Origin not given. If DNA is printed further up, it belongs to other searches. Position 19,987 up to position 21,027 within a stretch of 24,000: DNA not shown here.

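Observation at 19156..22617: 3.5 kb cargo cluster of low-complexity, Cys-rich and BclA-like proteins resembling spore-surface components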

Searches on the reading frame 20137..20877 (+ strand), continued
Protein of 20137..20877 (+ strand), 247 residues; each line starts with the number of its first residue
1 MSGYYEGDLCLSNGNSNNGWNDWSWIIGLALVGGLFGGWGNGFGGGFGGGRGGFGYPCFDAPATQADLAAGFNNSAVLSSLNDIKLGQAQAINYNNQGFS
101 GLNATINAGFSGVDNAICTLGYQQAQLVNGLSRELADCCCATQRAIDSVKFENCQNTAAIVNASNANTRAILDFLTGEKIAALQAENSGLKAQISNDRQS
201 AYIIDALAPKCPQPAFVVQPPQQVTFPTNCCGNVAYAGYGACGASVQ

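Call 107: get_annotated_region(hit=H82, flank=5000)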
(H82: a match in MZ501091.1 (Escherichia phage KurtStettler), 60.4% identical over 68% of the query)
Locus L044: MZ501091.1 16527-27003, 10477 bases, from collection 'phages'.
description: Escherichia phage KurtStettler, complete genome.
organism: Escherichia phage KurtStettler (NCBI taxid 2851986)
taxonomy: Viruses; Duplodnaviria; Heunggongvirae; Uroviricota; Caudoviricetes; Queuovirinae; Seuratvirus
host: Escherichia coli K-12; source: sewage plant inflow; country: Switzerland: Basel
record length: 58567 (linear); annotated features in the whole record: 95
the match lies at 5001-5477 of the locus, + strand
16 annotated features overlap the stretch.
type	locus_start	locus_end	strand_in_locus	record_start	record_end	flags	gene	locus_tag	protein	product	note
CDS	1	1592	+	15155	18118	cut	-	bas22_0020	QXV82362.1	J-like tail tip protein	-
CDS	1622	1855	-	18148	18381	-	-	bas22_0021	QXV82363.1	hypothetical protein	-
CDS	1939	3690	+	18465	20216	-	-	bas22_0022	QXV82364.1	lateral tail fiber protein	-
CDS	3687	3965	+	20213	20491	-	-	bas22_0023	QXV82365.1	hypothetical protein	-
CDS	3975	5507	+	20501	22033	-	-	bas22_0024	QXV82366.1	putative lateral tail fiber chaperone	-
CDS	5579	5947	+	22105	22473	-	-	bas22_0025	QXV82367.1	putative pyrophosphatase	-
CDS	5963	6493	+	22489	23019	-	-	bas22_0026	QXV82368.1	hypothetical protein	-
CDS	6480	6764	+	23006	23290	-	-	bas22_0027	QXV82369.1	hypothetical protein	-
CDS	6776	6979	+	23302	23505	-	-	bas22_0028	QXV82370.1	hypothetical protein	-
CDS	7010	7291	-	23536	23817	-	-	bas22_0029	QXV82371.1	hypothetical protein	-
CDS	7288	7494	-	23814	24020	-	-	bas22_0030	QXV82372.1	hypothetical protein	-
CDS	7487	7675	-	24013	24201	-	-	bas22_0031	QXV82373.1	hypothetical protein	-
CDS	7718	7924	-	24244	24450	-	-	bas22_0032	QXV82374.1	hypothetical protein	-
CDS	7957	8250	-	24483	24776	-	-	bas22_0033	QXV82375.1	hypothetical protein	-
CDS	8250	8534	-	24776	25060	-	-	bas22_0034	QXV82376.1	hypothetical protein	-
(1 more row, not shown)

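Call 108: get_annotated_region(hit=H74, flank=5000)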
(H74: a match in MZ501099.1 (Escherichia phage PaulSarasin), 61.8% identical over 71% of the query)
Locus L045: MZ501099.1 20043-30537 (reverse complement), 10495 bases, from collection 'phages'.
description: Escherichia phage PaulSarasin, complete genome.
organism: Escherichia phage PaulSarasin (NCBI taxid 2851973)
taxonomy: Viruses; Duplodnaviria; Heunggongvirae; Uroviricota; Caudoviricetes; Drexlerviridae; Tempevirinae; Changchunvirus
host: Escherichia coli K-12; source: sewage plant inflow; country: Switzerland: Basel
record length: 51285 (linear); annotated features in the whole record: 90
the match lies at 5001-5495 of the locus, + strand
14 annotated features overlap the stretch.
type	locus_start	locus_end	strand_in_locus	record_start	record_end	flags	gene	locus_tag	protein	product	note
CDS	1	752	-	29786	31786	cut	-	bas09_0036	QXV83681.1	DNA helicase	-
CDS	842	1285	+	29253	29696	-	-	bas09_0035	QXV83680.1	putative transcriptional regulator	-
CDS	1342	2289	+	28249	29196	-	-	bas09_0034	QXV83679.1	DNA primase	-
CDS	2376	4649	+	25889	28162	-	-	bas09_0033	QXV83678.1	lateral tail fiber protein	-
CDS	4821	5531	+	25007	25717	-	-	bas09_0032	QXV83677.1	putative sugar-binding protein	-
CDS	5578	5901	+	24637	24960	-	-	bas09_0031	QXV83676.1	hypothetical protein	-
CDS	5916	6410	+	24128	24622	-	-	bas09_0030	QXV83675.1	hypothetical protein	-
CDS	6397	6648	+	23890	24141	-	-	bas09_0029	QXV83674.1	hypothetical protein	-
CDS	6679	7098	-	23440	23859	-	-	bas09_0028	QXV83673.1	single-stranded DNA binding protein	-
CDS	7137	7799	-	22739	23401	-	-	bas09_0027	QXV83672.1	putative recombination protein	-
CDS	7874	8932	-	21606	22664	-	-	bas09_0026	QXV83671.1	putative exodeoxyribonuclease VIII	-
CDS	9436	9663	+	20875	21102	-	-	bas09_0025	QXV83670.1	hypothetical protein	-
CDS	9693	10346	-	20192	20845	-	-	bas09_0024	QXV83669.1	hypothetical protein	-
CDS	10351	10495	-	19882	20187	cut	-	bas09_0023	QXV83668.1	hypothetical protein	-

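Call 111: get_annotated_region(hit=H90, flank=5000)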
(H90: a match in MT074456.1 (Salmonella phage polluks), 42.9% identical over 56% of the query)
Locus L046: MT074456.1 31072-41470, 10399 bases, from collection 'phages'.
description: Salmonella phage polluks, complete genome.
organism: Salmonella phage polluks (NCBI taxid 2713313)
taxonomy: Viruses; Duplodnaviria; Heunggongvirae; Uroviricota; Caudoviricetes; Demerecviridae; Markadamsvirinae; Epseptimavirus; Epseptimavirus S147
host: Salmonella enterica subsp. enterica serovar Enteritidis PT1; source: wastewater; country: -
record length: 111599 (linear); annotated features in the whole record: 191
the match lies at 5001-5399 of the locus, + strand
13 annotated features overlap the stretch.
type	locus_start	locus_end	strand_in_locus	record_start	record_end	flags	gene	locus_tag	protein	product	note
CDS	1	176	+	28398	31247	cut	-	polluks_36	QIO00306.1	tail length tape-measure protein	PVOGs: VOG5268; tail length tape-measure protein [Proteus phage PM135]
CDS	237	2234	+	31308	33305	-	-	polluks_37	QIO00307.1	putative tail protein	putative tail protein pb4 [Pectobacterium phage My1]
CDS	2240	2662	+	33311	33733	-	-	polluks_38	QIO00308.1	tail protein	PVOGs: VOG4127; tail protein [Klebsiella phage vB_Kpn_IME260]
CDS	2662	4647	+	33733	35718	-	-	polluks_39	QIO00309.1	hypothetical protein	-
repeat_region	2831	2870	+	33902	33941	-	-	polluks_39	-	-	-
CDS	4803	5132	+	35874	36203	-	-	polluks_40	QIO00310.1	hypothetical protein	-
CDS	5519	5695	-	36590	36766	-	-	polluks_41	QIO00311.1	hypothetical protein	PVOGs: VOG3976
CDS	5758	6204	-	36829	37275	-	-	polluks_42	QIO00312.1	putative deoxyUTP pyrophosphatase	PVOGs: VOG0085; putative deoxyUTP pyrophosphatase [Pectobacterium phage My1]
CDS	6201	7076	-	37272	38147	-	-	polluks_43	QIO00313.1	flap endonuclease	PVOGs: VOG0028; flap endonuclease [Vibrio phage Ceto]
CDS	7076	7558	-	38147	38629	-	-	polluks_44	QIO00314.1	D14 protein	PVOGs: VOG1243; D14 protein [Vibrio phage Thalassa]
CDS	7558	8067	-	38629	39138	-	-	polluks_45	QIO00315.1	homing endonuclease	homing endonuclease [Shigella phage SHSML-45]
CDS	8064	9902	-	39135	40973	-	-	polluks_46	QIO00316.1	exonuclease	PVOGs: VOG0083; exonuclease [Klebsiella phage Sugarland]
CDS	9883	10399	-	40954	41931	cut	-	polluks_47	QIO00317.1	recombinase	PVOGs: VOG4575; recombinase [Vibrio phage JSF10]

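Call 115: search_protein_families(library=phrogs, proteins=[L044:3975-5504:+, L044:3687-3962:+, L045:4821-5528:+, L045:5578-5898:+, L045:5916-6407:+, L045:6397-6645:+, L044:5963-6490:+, L044:6480-6761:+, L001:5737-6351:+, L002:5815-6588:+], max_evalue=0.001)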
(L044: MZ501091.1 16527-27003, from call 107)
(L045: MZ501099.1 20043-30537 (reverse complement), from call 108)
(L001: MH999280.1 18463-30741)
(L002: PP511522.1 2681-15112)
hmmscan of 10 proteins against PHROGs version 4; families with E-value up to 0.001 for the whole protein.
L044:3975-5504:+ (510 aa): 25 families
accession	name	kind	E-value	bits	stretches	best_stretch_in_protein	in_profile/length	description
phrog_9288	-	unknown function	3.9e-118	394.2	1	293-510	15-233/234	-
phrog_4563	-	tail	3.9e-62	211.5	1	143-295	161-318/346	tail fiber protein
phrog_6578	-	tail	6e-49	167.8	1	93-295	961-1176/1210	tail fiber protein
phrog_5668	-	tail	1.4e-33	116.8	1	173-294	1421-1546/1567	tail fiber protein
phrog_14572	-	tail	4.5e-29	102.8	1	166-295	323-459/484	tail fiber protein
phrog_1699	-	tail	6.1e-22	79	1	48-294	783-979/1000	long tail fiber protein distal subunit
phrog_18186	-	tail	3.6e-20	73.2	1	192-295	471-563/582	baseplate wedge subunit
phrog_11011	-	tail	5.2e-19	68.6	1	127-294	1111-1265/1291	long tail fiber protein distal subunit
phrog_1980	-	tail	2.5e-18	67.6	1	13-290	153-414/449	tail fiber protein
phrog_5481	-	tail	3.7e-18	66.4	1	73-294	772-1007/1043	tail fiber protein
phrog_8215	-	tail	1.4e-16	61.1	1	195-294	896-984/1000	baseplate wedge initiator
phrog_21722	-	tail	2.3e-13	50.6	1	197-294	468-556/576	long tail fiber protein distal subunit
phrog_10316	-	tail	5e-13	48.4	1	186-297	1354-1461/1471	tail fiber protein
phrog_33119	-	tail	8.6e-13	48.7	1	186-294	531-622/643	long tail fiber protein distal subunit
phrog_19567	-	tail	2.8e-12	46.5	1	166-295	1245-1367/1379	tail fiber protein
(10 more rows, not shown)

L044:3687-3962:+ (92 aa): 1 family
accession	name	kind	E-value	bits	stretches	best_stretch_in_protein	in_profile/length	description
phrog_1361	-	unknown function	4.2e-36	124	1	1-92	1-92/92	-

L045:4821-5528:+ (236 aa): 1 family
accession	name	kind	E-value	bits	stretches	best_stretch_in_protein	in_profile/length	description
phrog_9288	-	unknown function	6.9e-123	409.8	1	1-235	1-234/234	-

L045:5578-5898:+ (107 aa): 1 family
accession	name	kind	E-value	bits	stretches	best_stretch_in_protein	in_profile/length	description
phrog_9157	-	unknown function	3.5e-48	163.9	1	1-107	2-121/121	-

L045:5916-6407:+ (164 aa): 1 family
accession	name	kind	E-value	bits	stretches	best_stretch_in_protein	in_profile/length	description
phrog_8329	-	unknown function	7.5e-88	293.7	1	1-162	1-161/166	-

L045:6397-6645:+ (83 aa): 1 family
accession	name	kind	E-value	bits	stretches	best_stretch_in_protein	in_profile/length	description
phrog_7239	-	unknown function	7.6e-43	145.4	1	1-83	1-83/85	-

L044:5963-6490:+ (176 aa): 2 families
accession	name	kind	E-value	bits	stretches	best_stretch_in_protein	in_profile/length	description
phrog_8329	-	unknown function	7e-98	326.3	1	1-164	1-164/166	-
phrog_4128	-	tail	1.8e-07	31.6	1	114-176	544-587/603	tail fiber protein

L044:6480-6761:+ (94 aa): 1 family
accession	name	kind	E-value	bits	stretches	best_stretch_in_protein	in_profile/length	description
phrog_7239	-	unknown function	3.7e-47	159.3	1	1-84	1-84/85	-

L001:5737-6351:+ (205 aa): 2 families
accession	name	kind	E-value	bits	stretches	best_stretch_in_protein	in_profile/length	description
phrog_16490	-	unknown function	2.6e-13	51.3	1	9-176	14-222/286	-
phrog_9288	-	unknown function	0.00022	22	1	82-180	125-222/234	-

L002:5815-6588:+ (258 aa): 1 family
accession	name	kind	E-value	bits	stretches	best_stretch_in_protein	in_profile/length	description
phrog_16490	-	unknown function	2.1e-85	287.9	1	1-258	3-281/286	-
